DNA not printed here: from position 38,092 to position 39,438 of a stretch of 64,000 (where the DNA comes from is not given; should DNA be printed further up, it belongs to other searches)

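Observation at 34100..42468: AT-rich island of about 8.4 kb at the 3' end of tRNA-Asp carrying only uncharacterised ATPase/nuclease operons (candidate novel conflict/defence locus)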

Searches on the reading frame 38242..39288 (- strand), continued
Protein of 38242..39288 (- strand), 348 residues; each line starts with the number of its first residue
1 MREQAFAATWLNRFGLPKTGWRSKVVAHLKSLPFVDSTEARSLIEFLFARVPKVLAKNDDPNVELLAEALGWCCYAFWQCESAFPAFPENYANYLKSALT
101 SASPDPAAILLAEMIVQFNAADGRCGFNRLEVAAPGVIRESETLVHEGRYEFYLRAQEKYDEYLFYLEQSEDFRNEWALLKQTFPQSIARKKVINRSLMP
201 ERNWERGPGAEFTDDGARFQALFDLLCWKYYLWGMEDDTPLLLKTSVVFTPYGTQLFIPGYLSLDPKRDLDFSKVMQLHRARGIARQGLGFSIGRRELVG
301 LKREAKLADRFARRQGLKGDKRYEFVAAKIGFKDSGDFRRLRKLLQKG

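Call 87: fold_search(model_id=the predicted structure, library=viral)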
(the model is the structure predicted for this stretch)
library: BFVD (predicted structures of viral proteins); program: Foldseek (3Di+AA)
matches with E <= 10: 30; with E <= 0.001: 0
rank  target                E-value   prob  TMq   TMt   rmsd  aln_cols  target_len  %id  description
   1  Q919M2                1.3e+00  0.10  0.18  0.21  20.6       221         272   14  Uncharacterized protein [Culex nigripalpus nucleopolyhedrovirus (isolate Florida/1997)]
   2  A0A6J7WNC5            1.9e+00  0.02  0.12  0.07  29.4       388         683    9  Uncharacterized protein [uncultured Caudovirales phage]
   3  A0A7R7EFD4            2.4e+00  0.08  0.13  0.12  14.9       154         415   14  (no name in the UniProt tables at hand)
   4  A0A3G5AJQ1            3.8e+00  0.02  0.15  0.15  25.9       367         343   10  Uncharacterized protein [Solumvirus sp.]
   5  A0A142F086            4.9e+00  0.75  0.11  0.57   2.8        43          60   26  (no name in the UniProt tables at hand)
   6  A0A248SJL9            5.7e+00  0.12  0.16  0.18   8.1        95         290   15  (no name in the UniProt tables at hand)
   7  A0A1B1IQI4            6.0e+00  0.03  0.17  0.09  27.1       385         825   12  (no name in the UniProt tables at hand)
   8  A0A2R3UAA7            6.0e+00  0.02  0.14  0.07  20.0       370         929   10  (no name in the UniProt tables at hand)
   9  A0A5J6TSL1            6.0e+00  0.01  0.08  0.05  22.2       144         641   15  (no name in the UniProt tables at hand)
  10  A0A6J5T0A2            6.6e+00  0.02  0.17  0.07  26.1       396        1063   12  Uncharacterized protein [uncultured Caudovirales phage]
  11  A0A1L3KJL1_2          6.6e+00  0.02  0.16  0.06  20.7       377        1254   11  Alphavirus-like MT domain-containing protein (Fragment) [Beihai hepe-like virus 1]
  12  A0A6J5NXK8            7.3e+00  0.02  0.13  0.12  28.0       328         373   12  Uncharacterized protein (Fragment) [uncultured Caudovirales phage]
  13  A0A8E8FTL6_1          7.7e+00  0.02  0.19  0.06  28.3       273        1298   13  Polyprotein [Bemisia tabaci pesti-like virus 1]
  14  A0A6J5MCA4            7.7e+00  0.01  0.11  0.05  16.1       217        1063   13  Uncharacterized protein [uncultured Caudovirales phage]
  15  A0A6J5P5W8            8.1e+00  0.07  0.13  0.29  10.5       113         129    9  Uncharacterized protein [uncultured Caudovirales phage]
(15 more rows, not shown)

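Call 91: search_protein_families(library=pfam, alignment_id=A5, max_evalue=0.00001)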
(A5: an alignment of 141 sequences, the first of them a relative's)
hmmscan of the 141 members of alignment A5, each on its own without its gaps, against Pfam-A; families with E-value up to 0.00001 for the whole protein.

A. member 1, L077:2149-3462:+ (437 aa): 3 families
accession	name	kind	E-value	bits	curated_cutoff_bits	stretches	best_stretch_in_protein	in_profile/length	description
PF12706.13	Lactamase_B_2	-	2.4e-18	66.9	27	1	65-199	26-166/200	Beta-lactamase superfamily domain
PF00753.33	Lactamase_B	-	1.7e-07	31.8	22.7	1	14-175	6-157/196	Metallo-beta-lactamase superfamily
PF13483.12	Lactamase_B_3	-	6.8e-07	29.8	24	0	12-169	5-112/160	Beta-lactamase superfamily domain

B. families by the number of members that match (of 141 scanned): 108 families (the first 25 are shown)
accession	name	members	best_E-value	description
PF00149.33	Metallophos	4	2.7e-15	Calcineurin-like phosphoesterase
PF00004.35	AAA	3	2.5e-42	ATPase family associated with various cellular activities (AAA)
PF12850.12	Metallophos_2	3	4.5e-13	Calcineurin-like phosphoesterase superfamily domain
PF18754.6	Nmad3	2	1.5e-38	Nucleotide modification associated domain 3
PF00589.27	Phage_integrase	2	1.8e-33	Phage integrase family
PF07733.18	DNA_pol3_alpha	2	4.2e-28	Bacterial DNA polymerase III alpha NTPase domain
PF06094.17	GGACT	2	5.2e-26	Gamma-glutamyl cyclotransferase, AIG2-like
PF12706.13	Lactamase_B_2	2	2.4e-18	Beta-lactamase superfamily domain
PF02661.23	Fic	2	1.6e-17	Fic/DOC family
PF14559.12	TPR_19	2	1.8e-11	Tetratricopeptide repeat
PF07728.20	AAA_5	2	5.7e-11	AAA domain (dynein-related subfamily)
PF00753.33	Lactamase_B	2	1.7e-07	Metallo-beta-lactamase superfamily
PF13337.12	BrxL_ATPase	1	9.6e-111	Lon-like protease BrxL-like, ATPase domain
PF03331.19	LpxC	1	1.6e-94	UDP-3-O-acyl N-acetylglycosamine deacetylase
PF00266.25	Aminotran_5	1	3.3e-76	Aminotransferase class-V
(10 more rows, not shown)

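Call 92: search_protein_families(library=padloc, alignment_id=A5, max_evalue=1e-8)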
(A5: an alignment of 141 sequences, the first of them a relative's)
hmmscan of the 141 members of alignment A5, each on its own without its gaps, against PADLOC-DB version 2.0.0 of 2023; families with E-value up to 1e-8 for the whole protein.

A. member 1, L077:2149-3462:+ (437 aa): 0 families

B. families by the number of members that match (of 141 scanned): 60 families (the first 25 are shown)
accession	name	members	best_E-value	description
PDLC04140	mad8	2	5.5e-30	mads_8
PDLC03963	SoFic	2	2e-23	-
PDLC04836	PDC-S04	2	3.7e-20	-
PDLC04837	PDC-S04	2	1.7e-14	-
PDLC02505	BrxL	1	8.6e-226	BrxL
PDLC04790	PDC-S01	1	8.7e-154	-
PDLC02657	DndA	1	3.4e-131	DndA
PDLC02759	SspA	1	3.9e-130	SspA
PDLC04919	PDC-S13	1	6.9e-117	-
PDLC04988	PDC-S29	1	1.1e-87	-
PDLC02506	BrxL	1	5.9e-76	BrxL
PDLC02508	BrxL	1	8.1e-71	BrxL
PDLC04368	PDC-M05A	1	5.7e-60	-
PDLC02804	SspH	1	3.6e-54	SspH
PDLC02507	BrxL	1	3.4e-52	BrxL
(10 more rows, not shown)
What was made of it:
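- Pfam hits include Nmad3, SIR2, Fic and MPTase-PolyVal (calls 91, 92).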

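Call 99: search_protein_families(library=pfam, proteins=[L019:8623-9831:-], max_evalue=0.01)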
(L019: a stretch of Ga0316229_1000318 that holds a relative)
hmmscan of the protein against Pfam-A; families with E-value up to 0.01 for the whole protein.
L019:8623-9831:- (402 aa): 6 families
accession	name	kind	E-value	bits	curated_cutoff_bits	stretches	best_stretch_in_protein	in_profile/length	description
PF14450.12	FtsA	-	9.6e-31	107.2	31.8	2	206-371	2-127/127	Cell division protein FtsA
PF02491.25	SHS2_FTSA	-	7.9e-21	74.7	25.4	1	82-159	1-78/79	SHS2 domain inserted in FTSA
PF06723.19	MreB_Mbl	-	3e-13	49.8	27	1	200-351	143-306/327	MreB/Mbl protein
PF06277.17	EutA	-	5.8e-05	22.6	27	1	198-329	139-265/475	Ethanolamine utilisation protein EutA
PF11104.14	PilM_2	-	0.0011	18.5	27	0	165-259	137-237/340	Type IV pilus assembly protein PilM;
PF02541.22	Ppx-GppA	-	0.0041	17.1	27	1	193-241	103-151/285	Ppx/GppA phosphatase family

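Call 100: search_dna_similar(query=window:38242-39288:-, collection=plasmids, mode=protein, max_evalue=0.001, max_rows=15)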
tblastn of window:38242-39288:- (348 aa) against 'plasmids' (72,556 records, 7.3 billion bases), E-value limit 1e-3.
No match.
